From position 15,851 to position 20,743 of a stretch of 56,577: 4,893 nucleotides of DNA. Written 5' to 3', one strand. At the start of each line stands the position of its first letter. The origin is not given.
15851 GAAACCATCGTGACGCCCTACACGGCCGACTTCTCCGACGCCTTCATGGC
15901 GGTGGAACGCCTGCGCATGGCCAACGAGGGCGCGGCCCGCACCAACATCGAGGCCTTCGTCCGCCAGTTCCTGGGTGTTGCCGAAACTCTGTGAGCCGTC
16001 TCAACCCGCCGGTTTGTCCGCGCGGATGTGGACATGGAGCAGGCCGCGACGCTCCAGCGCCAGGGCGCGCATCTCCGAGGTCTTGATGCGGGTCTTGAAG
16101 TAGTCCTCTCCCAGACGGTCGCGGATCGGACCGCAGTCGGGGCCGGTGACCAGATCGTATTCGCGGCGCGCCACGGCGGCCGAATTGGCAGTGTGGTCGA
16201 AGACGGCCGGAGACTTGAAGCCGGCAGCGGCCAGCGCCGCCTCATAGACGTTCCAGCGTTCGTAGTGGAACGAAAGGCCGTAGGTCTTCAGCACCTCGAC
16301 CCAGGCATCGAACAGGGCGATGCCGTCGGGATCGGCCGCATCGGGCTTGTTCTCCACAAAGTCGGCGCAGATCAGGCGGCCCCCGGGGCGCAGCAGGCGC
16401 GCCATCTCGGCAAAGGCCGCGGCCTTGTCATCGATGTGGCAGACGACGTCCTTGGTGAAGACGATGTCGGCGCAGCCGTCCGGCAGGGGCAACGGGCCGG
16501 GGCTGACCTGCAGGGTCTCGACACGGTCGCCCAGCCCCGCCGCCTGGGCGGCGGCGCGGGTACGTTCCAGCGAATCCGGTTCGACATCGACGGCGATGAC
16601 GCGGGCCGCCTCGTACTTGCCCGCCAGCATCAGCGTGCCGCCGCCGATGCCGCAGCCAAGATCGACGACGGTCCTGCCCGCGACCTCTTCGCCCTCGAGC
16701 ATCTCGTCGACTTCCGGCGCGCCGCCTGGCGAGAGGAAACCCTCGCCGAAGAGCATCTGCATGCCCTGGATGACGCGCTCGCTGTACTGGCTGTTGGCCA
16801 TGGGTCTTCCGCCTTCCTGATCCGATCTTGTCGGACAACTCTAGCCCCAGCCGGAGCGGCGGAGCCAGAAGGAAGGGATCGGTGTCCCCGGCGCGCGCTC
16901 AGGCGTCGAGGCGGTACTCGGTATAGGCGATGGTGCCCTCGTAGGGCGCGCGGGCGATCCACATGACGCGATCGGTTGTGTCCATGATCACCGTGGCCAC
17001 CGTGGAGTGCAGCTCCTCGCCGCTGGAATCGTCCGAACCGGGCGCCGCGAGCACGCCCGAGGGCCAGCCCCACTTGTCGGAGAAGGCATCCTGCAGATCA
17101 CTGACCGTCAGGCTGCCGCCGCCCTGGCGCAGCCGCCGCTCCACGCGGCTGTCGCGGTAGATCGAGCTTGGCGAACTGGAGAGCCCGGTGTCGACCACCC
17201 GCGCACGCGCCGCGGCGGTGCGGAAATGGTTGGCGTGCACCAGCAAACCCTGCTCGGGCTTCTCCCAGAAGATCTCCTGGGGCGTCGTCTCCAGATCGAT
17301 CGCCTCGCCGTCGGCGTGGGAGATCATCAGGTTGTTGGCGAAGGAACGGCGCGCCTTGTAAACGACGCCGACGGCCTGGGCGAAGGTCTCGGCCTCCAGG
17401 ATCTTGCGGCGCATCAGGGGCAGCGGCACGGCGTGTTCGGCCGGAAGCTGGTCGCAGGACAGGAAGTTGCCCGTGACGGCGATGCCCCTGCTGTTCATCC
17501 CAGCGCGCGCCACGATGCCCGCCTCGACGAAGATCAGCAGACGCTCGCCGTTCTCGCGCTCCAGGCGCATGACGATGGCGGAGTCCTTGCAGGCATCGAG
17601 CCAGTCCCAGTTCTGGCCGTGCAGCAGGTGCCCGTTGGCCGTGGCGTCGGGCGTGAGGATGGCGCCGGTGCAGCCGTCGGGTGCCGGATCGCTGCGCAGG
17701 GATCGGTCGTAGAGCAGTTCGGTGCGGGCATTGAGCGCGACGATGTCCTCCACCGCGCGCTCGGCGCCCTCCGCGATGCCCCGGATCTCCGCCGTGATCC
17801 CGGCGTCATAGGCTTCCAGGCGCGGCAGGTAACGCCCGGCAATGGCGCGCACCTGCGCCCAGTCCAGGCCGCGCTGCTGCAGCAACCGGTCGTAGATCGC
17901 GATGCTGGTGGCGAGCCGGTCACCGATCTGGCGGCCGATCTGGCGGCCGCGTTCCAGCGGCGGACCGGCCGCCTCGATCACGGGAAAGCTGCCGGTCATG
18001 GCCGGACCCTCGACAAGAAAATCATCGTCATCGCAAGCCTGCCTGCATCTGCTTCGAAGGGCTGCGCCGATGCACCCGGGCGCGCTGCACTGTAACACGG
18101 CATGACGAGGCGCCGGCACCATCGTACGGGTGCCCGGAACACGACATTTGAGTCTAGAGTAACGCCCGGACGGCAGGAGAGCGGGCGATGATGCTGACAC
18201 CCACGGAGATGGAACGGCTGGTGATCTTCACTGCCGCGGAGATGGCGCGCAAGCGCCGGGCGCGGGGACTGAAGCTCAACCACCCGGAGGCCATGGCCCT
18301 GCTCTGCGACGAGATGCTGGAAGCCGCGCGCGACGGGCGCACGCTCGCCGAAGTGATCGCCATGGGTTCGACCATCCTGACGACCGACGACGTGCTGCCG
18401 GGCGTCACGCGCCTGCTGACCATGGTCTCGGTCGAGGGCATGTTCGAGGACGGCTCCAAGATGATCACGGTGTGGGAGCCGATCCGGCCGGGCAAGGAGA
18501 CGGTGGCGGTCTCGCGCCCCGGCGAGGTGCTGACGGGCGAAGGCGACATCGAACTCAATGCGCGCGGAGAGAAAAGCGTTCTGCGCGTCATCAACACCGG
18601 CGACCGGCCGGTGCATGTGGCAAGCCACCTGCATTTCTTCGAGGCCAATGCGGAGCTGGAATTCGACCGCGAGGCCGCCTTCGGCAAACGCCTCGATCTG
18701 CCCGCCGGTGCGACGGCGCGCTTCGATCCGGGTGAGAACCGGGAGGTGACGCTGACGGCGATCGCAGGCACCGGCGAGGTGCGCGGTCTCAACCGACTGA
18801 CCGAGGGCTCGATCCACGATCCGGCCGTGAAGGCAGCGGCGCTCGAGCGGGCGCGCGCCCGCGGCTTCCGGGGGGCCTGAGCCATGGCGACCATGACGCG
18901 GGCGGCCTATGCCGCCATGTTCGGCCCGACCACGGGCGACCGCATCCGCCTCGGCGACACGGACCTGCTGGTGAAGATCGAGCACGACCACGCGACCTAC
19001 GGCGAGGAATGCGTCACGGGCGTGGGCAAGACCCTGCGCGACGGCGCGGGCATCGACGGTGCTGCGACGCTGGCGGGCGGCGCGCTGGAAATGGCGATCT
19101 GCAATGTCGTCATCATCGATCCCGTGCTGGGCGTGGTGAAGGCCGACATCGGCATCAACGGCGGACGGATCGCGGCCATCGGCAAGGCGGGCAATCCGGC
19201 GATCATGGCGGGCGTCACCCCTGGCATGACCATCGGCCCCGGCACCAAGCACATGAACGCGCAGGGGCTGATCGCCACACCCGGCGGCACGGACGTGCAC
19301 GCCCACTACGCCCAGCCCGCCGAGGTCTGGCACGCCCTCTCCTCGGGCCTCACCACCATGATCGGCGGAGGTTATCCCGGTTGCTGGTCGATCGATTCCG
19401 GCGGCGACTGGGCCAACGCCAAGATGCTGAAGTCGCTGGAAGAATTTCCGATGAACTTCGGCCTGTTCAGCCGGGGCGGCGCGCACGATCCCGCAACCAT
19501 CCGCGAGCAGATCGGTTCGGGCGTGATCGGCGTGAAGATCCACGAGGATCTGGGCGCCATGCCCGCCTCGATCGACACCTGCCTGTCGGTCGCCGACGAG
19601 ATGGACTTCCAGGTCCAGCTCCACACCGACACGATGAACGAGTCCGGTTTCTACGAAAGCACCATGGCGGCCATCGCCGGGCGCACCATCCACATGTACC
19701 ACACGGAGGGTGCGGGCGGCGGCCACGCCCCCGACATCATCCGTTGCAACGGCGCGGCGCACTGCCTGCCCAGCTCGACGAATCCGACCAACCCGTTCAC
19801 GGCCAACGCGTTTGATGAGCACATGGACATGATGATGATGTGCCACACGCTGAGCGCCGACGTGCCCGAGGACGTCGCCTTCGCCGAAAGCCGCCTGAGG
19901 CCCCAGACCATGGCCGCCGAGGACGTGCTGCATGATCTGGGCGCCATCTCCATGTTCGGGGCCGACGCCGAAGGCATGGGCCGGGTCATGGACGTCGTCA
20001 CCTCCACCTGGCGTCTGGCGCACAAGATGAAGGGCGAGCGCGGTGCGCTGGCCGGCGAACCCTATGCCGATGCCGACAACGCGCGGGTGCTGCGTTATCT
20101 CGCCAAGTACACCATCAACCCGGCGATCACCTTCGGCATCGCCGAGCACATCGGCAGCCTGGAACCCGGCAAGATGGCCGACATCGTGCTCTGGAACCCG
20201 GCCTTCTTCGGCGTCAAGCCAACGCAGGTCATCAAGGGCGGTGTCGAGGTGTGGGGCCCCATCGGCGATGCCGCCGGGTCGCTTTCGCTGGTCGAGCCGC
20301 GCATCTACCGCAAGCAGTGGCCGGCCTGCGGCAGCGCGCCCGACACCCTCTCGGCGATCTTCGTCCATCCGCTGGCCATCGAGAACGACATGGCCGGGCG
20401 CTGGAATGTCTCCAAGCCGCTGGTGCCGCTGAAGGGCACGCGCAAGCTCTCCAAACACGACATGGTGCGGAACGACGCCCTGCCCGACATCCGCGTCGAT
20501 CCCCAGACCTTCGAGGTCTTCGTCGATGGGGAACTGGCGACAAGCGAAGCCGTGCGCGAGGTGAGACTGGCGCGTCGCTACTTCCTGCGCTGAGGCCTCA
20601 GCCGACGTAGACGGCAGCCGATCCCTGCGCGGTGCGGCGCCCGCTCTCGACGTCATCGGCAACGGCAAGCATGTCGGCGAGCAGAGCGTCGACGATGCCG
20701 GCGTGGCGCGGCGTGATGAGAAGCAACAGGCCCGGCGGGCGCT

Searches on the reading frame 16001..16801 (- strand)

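Call 8: search_protein_families(library=pfam, proteins=[window:16001-16801:-], max_evalue=0.001)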
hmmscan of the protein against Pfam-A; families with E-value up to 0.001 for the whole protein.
window:16001-16801:- (266 aa): 11 families
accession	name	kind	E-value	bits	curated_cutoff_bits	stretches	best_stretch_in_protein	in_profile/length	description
PF08241.18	Methyltransf_11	-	2.7e-21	76.5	21.2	1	46-145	1-95/95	Methyltransferase domain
PF13649.12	Methyltransf_25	-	1.5e-19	70.9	27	1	45-141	1-97/97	Methyltransferase domain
PF13847.12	Methyltransf_31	-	7.3e-18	65.1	27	1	42-149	4-113/145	Methyltransferase domain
PF08242.18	Methyltransf_12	-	1.6e-13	51.6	30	1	46-143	1-98/98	Methyltransferase domain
PF01209.24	Ubie_methyltran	-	1.2e-10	41.6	20.1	1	41-150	47-156/233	ubiE/COQ5 methyltransferase family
PF13489.12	Methyltransf_23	-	3.2e-10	40.4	27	1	38-153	19-119/164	Methyltransferase domain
PF01728.25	FtsJ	-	1.1e-05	25.8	24.1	1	41-85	21-65/181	FtsJ-like methyltransferase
PF05175.20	MTS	-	3.7e-05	23.9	23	1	41-94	31-83/170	Methyltransferase small domain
PF08003.17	Methyltransf_9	-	0.00063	19.2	23.8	1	40-146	114-218/315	Protein of unknown function (DUF1698)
PF06325.19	PrmA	-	0.00074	19.5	22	0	34-150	154-263/296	Ribosomal protein L11 methyltransferase (PrmA)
PF02353.26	CMAS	-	0.00077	19.3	27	0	41-162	62-181/273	Mycolic acid cyclopropane synthetase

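Call 80: search_protein_families(library=ncbifam, proteins=[window:16001-16801:-], max_evalue=0.00001)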
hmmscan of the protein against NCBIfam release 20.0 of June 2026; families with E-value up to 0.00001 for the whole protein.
window:16001-16801:- (266 aa): 35 families (the best 25 are shown)
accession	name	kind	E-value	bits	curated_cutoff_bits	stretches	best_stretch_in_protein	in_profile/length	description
NF045667.1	MTase_DVU1556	equivalog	7.1e-22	77.9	155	1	23-208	3-173/213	DVU_1556 family methyltransferase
NF041537.1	ArsM_AhpD_UU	exception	4.5e-18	65.1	510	1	39-168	74-201/345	arsenite methyltransferase/AhpD domain selenoprotein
NF008823.0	PRK11873.1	subfamily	6e-16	58.7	263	1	41-152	77-188/272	arsenite methyltransferase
NF047649.1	MTase_UXPK_star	exception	3.7e-15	55.7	460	1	38-149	74-185/283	methyltransferase/UXPK-star double selenoprotein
NF041536.1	ArsM_DUF2284_UU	exception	6.8e-15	54.4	575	1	40-151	75-186/459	arsenite methyltransferase/DUF2284 domain selenoprotein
NF052510.1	methyltran_MpqE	exception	5.4e-14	52.1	335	1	40-150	45-156/234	methyl-plastoquinone biosynthesis methyltransferase MpqE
NF043040.1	corrin_prot_MT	hypoth_equivalog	3.4e-13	49.5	180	1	24-150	23-152/216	corrinoid protein-associated methyltransferase CpaM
NF041675.1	sarc_dimgly_tmase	equivalog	5e-13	49.6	550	1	44-150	69-174/278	sarcosine/dimethylglycine N-methyltransferase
NF040539.1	AST_met_ArsM_2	exception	1.4e-11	44.8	240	1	30-153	47-171/262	putative arsinothricin biosynthesis methyltransferase ArsM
TIGR02072.1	BioC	equivalog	4.7e-11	43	184.95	1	40-151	33-138/244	malonyl-ACP O-methyltransferase BioC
NF045825.1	FAmtase_mtf2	equivalog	2.6e-10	40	400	1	39-152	56-165/248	fatty-acid O-methyltransferase Mtf2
NF001240.0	PRK00216.1-1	equivalog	6.3e-10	38.5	378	1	41-150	63-173/251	bifunctional demethylmenaquinone methyltransferase/2-methoxy-6-polyprenyl-1,4-benzoquinol methylase UbiE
NF045823.1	PthPhpthDimycoMt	equivalog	9.2e-10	38.1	300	1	39-152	64-173/256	phthiotriol/phenolphthiotriol dimycocerosates methyltransferase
TIGR01934.1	MenG_MenH_UbiE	subfamily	2.1e-09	37.1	158.35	1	39-152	37-148/223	ubiquinone/menaquinone biosynthesis methyltransferase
NF001242.0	PRK00216.1-3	equivalog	9.8e-09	35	351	1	41-155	70-185/258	bifunctional demethylmenaquinone methyltransferase/2-methoxy-6-polyprenyl-1,4-benzoquinol methylase UbiE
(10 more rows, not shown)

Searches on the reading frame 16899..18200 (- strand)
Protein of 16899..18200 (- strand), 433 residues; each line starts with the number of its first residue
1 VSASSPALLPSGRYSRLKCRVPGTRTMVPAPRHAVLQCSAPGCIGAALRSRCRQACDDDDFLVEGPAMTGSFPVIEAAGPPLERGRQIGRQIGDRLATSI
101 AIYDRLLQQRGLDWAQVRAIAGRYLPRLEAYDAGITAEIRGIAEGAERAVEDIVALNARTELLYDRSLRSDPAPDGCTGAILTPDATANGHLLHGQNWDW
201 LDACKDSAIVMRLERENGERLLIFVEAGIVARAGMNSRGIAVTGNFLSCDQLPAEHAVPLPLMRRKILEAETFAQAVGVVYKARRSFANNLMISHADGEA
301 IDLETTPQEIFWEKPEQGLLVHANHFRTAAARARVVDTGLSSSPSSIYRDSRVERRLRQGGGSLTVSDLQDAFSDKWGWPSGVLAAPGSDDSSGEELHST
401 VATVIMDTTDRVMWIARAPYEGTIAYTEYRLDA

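Call 8: search_protein_families(library=pfam, proteins=[window:16899-18200:-], max_evalue=0.001)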
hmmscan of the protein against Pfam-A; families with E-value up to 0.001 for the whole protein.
window:16899-18200:- (433 aa): 1 family
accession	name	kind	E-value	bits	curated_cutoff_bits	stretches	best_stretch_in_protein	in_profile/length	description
PF03417.21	AAT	-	7.4e-13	49.1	23.2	1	189-416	5-219/225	Acyl-coenzyme A:6-aminopenicillanic acid acyl-transferase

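Call 80: search_protein_families(library=ncbifam, proteins=[window:16899-18200:-], max_evalue=0.00001)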
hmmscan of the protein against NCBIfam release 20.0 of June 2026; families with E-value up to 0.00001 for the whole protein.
window:16899-18200:- (433 aa): 1 family
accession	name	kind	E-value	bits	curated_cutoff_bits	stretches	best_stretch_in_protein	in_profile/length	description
NF040521.1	C45_proenzyme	subfamily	7.3e-80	268.6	85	1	79-413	2-313/313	C45 family autoproteolytic acyltransferase/hydrolase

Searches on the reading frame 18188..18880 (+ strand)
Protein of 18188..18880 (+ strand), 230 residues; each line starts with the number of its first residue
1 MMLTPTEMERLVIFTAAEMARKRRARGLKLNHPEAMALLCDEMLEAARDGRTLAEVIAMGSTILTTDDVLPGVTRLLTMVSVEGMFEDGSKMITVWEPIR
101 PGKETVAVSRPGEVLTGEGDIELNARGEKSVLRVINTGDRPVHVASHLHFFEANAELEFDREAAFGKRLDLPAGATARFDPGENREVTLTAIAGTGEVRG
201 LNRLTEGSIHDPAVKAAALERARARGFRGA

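Call 8: search_protein_families(library=pfam, proteins=[window:18188-18880:+], max_evalue=0.001)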
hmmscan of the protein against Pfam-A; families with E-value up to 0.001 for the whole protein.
window:18188-18880:+ (230 aa): 2 families
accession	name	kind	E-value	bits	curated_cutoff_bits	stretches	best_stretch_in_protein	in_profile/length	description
PF00547.23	Urease_gamma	-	1.4e-38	131.7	23.9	1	1-99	1-99/99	Urease, gamma subunit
PF00699.25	Urease_beta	-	3.6e-36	123.5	25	1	111-207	1-97/98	Urease beta subunit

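Call 80: search_protein_families(library=ncbifam, proteins=[window:18188-18880:+], max_evalue=0.00001)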
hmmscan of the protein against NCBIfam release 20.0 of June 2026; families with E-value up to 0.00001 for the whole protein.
window:18188-18880:+ (230 aa): 7 families
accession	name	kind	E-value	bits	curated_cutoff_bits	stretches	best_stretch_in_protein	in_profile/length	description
NF009671.0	PRK13192.1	subfamily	1.4e-97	325.5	243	1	1-229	1-230/231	bifunctional urease subunit gamma/beta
NF010592.0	PRK13986.1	equivalog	2e-68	230.6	353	1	1-229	1-225/238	urease subunit alpha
NF009712.0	PRK13241.1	equivalog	5.8e-38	128.9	123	1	1-100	1-100/100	urease subunit gamma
NF009682.0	PRK13203.1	equivalog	1.4e-34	118.2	129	1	111-210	3-102/104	urease subunit beta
TIGR00193.1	urease_gam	equivalog_domain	2.6e-34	117.5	82.3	1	1-100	1-100/102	urease subunit gamma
TIGR00192.1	urease_beta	equivalog_domain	2.3e-32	111.3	90.3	1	111-209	3-101/103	urease subunit beta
NF009681.0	PRK13202.1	equivalog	1.6e-24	86.1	204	1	111-203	3-96/104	urease subunit beta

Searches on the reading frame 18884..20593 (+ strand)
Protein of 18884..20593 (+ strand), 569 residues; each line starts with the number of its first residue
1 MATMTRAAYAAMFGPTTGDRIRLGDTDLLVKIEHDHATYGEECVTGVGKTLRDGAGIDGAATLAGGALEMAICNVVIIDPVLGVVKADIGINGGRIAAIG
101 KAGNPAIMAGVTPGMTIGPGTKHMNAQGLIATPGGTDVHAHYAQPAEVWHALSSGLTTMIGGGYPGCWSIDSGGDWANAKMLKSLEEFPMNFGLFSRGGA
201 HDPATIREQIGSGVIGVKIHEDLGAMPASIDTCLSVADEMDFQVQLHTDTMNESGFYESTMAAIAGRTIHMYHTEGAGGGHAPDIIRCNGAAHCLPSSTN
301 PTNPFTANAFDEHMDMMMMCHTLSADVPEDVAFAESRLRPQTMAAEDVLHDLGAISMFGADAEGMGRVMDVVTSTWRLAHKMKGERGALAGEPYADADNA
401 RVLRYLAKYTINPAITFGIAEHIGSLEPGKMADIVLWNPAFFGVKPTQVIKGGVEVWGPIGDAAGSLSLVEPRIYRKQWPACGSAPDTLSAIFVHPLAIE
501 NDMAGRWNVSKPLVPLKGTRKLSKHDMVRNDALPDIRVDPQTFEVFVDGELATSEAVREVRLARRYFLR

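Call 8: search_protein_families(library=pfam, proteins=[window:18884-20593:+], max_evalue=0.001)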
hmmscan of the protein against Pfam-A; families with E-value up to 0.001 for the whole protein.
window:18884-20593:+ (569 aa): 3 families
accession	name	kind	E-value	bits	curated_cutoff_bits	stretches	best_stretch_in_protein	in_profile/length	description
PF01979.26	Amidohydro_1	-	1.9e-56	192.2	25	1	130-453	1-338/345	Amidohydrolase family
PF00449.26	Urease_alpha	-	9.2e-44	149.1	23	1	3-122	2-119/121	Urease alpha-subunit, N-terminal domain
PF07969.17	Amidohydro_3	-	1.5e-11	44.9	29.7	1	211-451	253-466/472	Amidohydrolase family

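Call 66: list_cluster_members(proteins=[window:18884-20593:+, window:27875-29041:+, window:22775-24643:-])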
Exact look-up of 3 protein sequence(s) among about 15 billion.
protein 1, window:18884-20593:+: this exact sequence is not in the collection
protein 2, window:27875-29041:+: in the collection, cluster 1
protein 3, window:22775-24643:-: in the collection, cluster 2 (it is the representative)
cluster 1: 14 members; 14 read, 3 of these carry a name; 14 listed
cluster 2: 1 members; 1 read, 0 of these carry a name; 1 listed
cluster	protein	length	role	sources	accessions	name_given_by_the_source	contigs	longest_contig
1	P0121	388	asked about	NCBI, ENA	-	-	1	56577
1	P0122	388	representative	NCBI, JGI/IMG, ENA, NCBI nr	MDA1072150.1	MAG: acyl-CoA dehydrogenase family protein [Proteobacteria bacterium] | acyl-CoA dehydrogenase | acyl-CoA dehydrogenase family protein [Pseudomonadota bacterium]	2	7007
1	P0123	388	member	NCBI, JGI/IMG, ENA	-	acyl-CoA dehydrogenase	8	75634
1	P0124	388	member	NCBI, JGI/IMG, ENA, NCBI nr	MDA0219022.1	MAG: acyl-CoA dehydrogenase family protein [Proteobacteria bacterium] | acyl-CoA dehydrogenase family protein [Pseudomonadota bacterium]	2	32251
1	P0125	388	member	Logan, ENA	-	-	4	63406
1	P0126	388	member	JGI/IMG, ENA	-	-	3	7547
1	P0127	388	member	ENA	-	-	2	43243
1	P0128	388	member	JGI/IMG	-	-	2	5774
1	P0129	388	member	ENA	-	-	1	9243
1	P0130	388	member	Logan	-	-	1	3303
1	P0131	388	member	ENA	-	-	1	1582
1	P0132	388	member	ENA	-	-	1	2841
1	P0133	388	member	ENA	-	-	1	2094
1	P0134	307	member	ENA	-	-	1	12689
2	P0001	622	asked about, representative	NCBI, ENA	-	-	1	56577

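Call 80: search_protein_families(library=ncbifam, proteins=[window:18884-20593:+], max_evalue=0.00001)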
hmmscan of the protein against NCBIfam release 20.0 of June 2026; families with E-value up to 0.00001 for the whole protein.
window:18884-20593:+ (569 aa): 11 families
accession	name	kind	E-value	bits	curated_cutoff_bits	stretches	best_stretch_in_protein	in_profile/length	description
NF009686.0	PRK13207.1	subfamily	8e-235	780.9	354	1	2-568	3-568/569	urease subunit alpha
TIGR01792.1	urease_alph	equivalog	1.6e-220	733.6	680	1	4-568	2-567/568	urease subunit alpha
NF009685.0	PRK13206.1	equivalog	1.5e-214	713.9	907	1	1-568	1-572/573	urease subunit alpha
NF009834.0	PRK13309.1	equivalog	1.5e-199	664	1001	1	1-568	1-571/572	urease subunit alpha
NF010591.0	PRK13985.1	equivalog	2.1e-191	637.4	1083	1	1-567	1-567/569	urease subunit beta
NF009941.0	PRK13404.1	subfamily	6.3e-09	35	647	0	83-146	18-67/478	dihydropyrimidinase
NF006056.0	PRK08204.1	subfamily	3.8e-08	32.5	391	0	377-441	316-383/449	hypothetical protein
NF006689.0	PRK09237.1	equivalog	4.6e-08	32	371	0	72-171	7-101/383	amidohydrolase/deacetylase family metallohydrolase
NF004839.0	PRK06189.1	equivalog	2.5e-07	29.7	631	0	83-163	17-85/451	allantoinase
TIGR01224.1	hutI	equivalog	1.6e-06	27.2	298.15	0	407-438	321-352/377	imidazolonepropionase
NF011990.0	PRK15446.2-6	subfamily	2.8e-06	26.3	233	0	401-456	327-382/390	alpha-D-ribose 1-methylphosphonate 5-triphosphate diphosphatase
